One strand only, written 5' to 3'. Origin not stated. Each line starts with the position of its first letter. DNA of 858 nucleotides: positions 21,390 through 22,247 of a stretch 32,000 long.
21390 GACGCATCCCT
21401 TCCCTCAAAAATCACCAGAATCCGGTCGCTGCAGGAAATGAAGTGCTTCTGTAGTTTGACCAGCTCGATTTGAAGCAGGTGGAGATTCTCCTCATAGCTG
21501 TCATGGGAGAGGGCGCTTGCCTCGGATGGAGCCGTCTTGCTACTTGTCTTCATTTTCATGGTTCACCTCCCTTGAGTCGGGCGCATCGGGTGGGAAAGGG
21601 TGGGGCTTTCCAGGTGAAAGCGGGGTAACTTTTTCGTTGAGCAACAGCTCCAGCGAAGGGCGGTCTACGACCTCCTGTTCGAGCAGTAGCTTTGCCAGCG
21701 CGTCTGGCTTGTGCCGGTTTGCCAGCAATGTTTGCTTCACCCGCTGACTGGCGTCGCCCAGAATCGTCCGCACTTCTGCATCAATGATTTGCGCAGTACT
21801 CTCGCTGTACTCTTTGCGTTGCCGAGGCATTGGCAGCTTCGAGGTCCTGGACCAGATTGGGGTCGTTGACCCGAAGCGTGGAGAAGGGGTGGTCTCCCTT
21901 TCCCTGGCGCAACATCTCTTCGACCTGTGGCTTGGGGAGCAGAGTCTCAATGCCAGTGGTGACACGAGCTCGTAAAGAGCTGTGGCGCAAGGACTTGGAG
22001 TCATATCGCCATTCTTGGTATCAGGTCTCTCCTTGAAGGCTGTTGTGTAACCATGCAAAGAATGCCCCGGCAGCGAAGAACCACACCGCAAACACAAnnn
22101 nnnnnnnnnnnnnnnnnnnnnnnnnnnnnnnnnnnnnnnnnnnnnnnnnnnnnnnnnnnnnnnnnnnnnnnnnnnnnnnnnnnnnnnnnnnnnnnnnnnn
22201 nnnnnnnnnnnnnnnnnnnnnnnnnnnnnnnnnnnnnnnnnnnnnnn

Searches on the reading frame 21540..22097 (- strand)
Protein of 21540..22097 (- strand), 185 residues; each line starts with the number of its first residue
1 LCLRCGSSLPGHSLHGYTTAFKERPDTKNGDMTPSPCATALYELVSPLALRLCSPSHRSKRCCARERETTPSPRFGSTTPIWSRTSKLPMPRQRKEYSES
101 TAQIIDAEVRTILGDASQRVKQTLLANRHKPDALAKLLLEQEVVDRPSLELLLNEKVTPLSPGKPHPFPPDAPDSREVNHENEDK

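Call 4: search_protein_families(library=pfam, proteins=[window:21540-22097:-])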
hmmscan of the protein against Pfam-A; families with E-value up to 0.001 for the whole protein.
window:21540-22097:- (185 aa): 1 family
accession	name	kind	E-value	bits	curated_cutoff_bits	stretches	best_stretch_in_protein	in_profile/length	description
PF01434.24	Peptidase_M41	-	1e-10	42.2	29.9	1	91-150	130-189/191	Peptidase family M41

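Call 28: search_protein_families(library=ncbifam, proteins=[window:21540-22097:-])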
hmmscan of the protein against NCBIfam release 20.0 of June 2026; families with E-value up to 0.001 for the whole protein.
window:21540-22097:- (185 aa): 2 families
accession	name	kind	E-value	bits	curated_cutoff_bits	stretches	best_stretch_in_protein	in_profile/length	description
TIGR01241.2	FtsH_fam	equivalog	1.1e-08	34.4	600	1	92-146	541-595/598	ATP-dependent zinc metalloprotease FtsH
NF008004.0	PRK10733.1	equivalog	0.00017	19.7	1008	1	95-156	535-596/644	ATP-dependent zinc metalloprotease FtsH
